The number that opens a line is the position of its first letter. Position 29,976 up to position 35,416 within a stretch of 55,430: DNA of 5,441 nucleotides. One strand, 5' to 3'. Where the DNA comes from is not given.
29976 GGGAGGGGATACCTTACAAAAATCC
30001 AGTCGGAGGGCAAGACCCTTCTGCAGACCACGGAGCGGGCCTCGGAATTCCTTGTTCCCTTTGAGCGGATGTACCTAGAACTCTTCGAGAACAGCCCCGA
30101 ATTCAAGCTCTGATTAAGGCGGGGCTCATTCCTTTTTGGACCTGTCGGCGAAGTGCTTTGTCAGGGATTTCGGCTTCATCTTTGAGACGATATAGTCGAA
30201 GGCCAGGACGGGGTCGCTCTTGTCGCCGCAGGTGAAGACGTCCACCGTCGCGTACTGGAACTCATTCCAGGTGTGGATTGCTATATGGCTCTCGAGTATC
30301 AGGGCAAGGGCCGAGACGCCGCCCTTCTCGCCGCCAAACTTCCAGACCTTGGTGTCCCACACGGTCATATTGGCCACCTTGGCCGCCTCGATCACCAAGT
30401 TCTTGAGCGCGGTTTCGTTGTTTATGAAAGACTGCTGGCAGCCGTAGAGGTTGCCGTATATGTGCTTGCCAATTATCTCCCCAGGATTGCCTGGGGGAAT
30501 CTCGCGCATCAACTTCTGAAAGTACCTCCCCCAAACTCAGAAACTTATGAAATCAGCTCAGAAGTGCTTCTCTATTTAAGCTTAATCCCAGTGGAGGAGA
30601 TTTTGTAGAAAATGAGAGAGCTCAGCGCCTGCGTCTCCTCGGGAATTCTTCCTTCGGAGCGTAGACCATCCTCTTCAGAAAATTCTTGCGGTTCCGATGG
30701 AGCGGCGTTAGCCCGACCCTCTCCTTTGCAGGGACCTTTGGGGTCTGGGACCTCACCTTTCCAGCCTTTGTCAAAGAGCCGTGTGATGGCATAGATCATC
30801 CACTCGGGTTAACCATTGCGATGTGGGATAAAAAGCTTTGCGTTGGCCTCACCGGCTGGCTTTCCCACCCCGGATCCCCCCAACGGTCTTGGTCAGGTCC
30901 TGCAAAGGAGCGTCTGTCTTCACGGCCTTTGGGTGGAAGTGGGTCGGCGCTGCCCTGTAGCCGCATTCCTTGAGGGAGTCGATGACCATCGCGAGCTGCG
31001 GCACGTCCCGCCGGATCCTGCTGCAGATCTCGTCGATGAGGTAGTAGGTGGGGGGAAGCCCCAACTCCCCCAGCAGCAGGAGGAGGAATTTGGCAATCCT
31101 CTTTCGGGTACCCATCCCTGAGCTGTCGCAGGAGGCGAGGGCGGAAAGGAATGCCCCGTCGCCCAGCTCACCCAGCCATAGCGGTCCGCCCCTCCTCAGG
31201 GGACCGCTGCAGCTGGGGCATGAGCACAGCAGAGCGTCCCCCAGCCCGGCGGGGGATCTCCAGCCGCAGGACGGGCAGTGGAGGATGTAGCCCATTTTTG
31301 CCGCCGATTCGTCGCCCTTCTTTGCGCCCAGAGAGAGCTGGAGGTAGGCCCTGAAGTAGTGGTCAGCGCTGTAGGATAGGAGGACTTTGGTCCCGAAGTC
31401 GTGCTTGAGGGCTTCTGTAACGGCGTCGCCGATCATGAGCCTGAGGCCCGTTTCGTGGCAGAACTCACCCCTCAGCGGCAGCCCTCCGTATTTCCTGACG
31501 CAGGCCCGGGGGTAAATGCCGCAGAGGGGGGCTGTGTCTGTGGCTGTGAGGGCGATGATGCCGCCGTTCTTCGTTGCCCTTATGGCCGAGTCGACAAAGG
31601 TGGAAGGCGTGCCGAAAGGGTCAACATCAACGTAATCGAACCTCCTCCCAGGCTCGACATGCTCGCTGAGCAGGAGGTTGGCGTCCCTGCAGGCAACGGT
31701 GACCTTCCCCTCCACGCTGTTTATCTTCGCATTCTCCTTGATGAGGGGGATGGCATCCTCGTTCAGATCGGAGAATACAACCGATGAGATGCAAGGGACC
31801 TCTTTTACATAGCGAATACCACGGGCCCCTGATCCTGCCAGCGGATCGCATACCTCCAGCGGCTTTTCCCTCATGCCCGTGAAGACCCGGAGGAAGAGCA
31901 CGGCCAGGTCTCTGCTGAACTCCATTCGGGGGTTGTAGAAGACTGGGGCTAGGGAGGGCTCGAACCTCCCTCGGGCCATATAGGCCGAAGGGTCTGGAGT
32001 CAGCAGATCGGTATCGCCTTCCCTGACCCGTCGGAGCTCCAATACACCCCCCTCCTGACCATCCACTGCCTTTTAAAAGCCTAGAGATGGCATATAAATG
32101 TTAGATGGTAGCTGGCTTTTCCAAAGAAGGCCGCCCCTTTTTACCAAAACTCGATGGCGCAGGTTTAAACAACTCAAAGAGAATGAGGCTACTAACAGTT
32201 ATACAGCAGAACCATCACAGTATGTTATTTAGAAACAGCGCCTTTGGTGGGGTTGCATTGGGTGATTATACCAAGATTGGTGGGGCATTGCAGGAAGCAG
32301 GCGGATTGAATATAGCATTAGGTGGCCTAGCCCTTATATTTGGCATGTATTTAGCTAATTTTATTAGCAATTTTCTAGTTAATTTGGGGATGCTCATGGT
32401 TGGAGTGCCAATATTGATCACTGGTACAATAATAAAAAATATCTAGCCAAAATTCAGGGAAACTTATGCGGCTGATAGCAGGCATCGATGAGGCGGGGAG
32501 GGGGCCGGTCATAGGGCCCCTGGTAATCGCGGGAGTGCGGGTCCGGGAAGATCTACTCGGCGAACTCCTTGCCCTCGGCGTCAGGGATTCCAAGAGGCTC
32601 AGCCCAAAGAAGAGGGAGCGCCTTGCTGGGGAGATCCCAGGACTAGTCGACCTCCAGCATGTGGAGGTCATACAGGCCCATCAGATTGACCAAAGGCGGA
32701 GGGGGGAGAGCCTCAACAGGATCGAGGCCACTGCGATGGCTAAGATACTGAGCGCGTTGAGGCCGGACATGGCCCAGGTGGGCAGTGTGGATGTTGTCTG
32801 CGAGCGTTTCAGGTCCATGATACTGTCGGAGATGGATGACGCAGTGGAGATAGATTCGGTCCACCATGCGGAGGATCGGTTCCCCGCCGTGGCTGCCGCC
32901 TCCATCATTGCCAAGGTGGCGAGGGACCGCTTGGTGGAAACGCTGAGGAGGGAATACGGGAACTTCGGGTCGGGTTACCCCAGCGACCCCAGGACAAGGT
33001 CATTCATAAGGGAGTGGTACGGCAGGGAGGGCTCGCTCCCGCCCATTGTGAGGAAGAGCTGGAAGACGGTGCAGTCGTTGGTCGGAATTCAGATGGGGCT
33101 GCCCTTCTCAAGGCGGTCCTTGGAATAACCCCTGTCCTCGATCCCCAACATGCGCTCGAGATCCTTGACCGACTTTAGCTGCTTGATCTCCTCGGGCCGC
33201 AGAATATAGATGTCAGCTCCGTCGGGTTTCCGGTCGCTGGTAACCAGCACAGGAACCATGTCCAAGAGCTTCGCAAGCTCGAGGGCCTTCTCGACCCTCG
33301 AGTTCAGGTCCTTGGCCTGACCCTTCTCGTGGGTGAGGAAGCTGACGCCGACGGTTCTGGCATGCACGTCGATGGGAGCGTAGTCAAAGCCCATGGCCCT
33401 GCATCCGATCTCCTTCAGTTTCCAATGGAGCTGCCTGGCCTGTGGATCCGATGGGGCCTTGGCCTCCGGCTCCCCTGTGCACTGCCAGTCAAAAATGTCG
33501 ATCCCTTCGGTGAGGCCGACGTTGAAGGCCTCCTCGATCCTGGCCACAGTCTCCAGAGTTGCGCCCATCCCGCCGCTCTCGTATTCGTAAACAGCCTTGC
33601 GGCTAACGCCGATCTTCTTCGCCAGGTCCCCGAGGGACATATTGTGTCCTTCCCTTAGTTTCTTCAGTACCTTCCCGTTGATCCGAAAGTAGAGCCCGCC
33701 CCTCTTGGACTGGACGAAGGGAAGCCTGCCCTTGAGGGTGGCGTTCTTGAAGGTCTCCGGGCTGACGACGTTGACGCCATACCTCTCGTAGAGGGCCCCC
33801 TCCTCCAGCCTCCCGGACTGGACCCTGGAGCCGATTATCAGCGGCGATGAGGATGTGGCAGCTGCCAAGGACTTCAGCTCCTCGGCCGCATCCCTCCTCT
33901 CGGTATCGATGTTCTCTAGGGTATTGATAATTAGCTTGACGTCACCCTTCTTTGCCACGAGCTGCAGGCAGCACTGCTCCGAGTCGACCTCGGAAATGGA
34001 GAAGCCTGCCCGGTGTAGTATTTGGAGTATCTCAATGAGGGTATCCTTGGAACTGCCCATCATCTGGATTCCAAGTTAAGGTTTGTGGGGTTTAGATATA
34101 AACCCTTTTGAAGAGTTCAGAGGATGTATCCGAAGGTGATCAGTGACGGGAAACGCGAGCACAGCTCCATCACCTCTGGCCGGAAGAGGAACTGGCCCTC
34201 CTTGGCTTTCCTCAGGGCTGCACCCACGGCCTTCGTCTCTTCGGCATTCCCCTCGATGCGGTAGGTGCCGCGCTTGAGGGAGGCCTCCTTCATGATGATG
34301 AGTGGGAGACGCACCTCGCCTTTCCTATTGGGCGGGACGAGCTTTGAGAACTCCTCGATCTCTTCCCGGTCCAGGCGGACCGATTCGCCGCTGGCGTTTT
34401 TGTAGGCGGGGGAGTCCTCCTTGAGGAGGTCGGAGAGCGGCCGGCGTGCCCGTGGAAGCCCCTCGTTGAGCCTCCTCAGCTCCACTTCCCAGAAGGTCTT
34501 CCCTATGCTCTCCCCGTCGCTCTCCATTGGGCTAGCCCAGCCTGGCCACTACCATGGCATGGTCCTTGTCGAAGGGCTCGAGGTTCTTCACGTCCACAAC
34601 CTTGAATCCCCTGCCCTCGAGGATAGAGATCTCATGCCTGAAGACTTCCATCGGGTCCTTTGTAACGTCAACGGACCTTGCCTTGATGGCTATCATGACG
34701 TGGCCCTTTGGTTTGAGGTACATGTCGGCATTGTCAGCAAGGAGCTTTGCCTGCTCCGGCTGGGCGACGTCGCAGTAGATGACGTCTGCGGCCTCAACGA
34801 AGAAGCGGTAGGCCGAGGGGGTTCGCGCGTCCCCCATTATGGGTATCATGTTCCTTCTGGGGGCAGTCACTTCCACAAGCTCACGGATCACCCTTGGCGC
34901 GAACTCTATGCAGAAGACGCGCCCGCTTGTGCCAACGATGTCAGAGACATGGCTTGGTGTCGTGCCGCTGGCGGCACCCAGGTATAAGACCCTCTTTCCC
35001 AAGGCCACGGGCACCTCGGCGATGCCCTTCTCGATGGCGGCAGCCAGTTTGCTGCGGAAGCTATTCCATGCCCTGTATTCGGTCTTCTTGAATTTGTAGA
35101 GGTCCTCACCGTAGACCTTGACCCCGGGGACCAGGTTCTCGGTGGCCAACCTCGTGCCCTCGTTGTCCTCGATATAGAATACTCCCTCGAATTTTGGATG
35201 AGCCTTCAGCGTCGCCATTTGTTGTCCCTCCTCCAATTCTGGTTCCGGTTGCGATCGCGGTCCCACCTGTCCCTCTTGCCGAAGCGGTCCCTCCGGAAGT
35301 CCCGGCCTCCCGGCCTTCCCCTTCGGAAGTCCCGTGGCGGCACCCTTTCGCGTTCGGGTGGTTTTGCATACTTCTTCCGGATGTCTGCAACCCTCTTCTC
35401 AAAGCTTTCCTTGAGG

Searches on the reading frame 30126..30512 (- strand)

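Call 36: search_protein_families(library=pfam, proteins=[window:30126-30512:-], max_evalue=0.0001)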
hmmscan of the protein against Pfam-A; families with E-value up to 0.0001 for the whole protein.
window:30126-30512:- (128 aa): 1 family
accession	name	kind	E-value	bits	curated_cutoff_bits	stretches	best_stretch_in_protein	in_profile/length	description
PF02675.21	AdoMet_dc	-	3.6e-35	121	25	1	17-124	1-106/107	S-adenosylmethionine decarboxylase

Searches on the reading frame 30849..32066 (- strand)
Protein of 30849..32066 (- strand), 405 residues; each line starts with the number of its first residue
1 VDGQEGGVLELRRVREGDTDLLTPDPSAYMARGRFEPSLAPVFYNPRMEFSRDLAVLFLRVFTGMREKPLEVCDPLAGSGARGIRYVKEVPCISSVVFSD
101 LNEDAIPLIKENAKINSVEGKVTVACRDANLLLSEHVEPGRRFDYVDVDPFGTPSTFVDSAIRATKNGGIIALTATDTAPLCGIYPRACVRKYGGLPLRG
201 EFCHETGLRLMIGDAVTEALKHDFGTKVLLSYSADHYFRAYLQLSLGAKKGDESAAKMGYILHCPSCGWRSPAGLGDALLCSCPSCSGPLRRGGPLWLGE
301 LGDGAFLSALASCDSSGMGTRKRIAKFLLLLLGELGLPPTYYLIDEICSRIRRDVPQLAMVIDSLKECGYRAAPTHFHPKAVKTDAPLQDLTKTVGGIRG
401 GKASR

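Call 37: search_protein_families(library=pfam, proteins=[window:30849-32066:-], max_evalue=0.0001)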
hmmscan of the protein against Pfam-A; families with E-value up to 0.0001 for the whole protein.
window:30849-32066:- (405 aa): 2 families
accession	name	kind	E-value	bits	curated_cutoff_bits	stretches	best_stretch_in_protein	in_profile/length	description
PF02005.22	TRM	-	2.7e-109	366.3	27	1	39-393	17-373/376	N2,N2-dimethylguanosine tRNA methyltransferase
PF02475.24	TRM5-TYW2_MTfase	-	1.3e-05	25.7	28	1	72-172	40-134/164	TRM5/TYW2 methyltransferase domain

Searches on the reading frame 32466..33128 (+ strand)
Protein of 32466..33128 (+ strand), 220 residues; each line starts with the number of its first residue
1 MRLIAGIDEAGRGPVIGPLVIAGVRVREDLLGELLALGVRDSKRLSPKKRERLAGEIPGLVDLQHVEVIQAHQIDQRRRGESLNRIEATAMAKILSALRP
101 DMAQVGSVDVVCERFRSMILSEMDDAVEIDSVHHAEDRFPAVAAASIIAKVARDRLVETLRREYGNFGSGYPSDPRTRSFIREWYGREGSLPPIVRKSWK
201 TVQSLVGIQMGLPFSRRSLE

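Call 37: search_protein_families(library=pfam, proteins=[window:32466-33128:+], max_evalue=0.0001)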
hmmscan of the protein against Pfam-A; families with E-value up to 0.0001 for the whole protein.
window:32466-33128:+ (220 aa): 1 family
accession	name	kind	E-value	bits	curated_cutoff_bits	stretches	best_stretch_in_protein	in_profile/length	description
PF01351.25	RNase_HII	-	5e-45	154.3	25.8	1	5-202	1-199/199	Ribonuclease HII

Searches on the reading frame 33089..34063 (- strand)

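Call 37: search_protein_families(library=pfam, proteins=[window:33089-34063:-], max_evalue=0.0001)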
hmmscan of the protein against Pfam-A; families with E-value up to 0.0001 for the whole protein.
window:33089-34063:- (324 aa): 4 families
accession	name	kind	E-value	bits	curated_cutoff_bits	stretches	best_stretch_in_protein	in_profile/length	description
PF01381.28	HTH_3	-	3.4e-14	53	23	1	133-186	1-54/55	Helix-turn-helix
PF12844.13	HTH_19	-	2.2e-07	31.1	30.2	1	130-187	1-58/64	Helix-turn-helix domain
PF13560.12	HTH_31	-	5.2e-07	30.3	27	1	130-183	3-57/64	Helix-turn-helix domain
PF13443.12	HTH_26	-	6.3e-06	26.8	22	1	133-186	2-56/63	Cro/C1-type HTH DNA-binding domain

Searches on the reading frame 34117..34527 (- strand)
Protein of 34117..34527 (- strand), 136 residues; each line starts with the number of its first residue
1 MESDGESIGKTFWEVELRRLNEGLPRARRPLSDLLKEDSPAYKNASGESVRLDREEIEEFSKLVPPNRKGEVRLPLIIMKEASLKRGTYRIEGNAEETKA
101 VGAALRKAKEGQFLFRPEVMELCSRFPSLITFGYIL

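Call 37: search_protein_families(library=pfam, proteins=[window:34117-34527:-], max_evalue=0.0001)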
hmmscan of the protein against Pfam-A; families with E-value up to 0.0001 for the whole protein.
window:34117-34527:- (136 aa): 1 family
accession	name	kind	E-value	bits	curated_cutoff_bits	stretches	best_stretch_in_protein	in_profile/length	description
PF01886.21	DUF61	-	1.6e-22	80.4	27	1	15-131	6-124/127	Protein of unknown function DUF61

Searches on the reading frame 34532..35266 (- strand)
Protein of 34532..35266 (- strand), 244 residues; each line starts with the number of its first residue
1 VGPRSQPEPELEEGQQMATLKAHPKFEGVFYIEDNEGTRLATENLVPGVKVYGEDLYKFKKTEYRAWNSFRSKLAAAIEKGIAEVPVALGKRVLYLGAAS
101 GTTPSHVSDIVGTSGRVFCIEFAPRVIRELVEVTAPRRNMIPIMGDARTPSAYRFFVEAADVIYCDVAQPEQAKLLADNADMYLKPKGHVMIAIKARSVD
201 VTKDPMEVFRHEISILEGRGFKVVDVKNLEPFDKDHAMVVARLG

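Call 37: search_protein_families(library=pfam, proteins=[window:34532-35266:-], max_evalue=0.0001)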
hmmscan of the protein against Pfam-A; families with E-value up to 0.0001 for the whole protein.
window:34532-35266:- (244 aa): 1 family
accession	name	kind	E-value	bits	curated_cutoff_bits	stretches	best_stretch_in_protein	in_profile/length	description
PF01269.23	Fibrillarin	-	1.7e-96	322.2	27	1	21-242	2-224/227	Fibrillarin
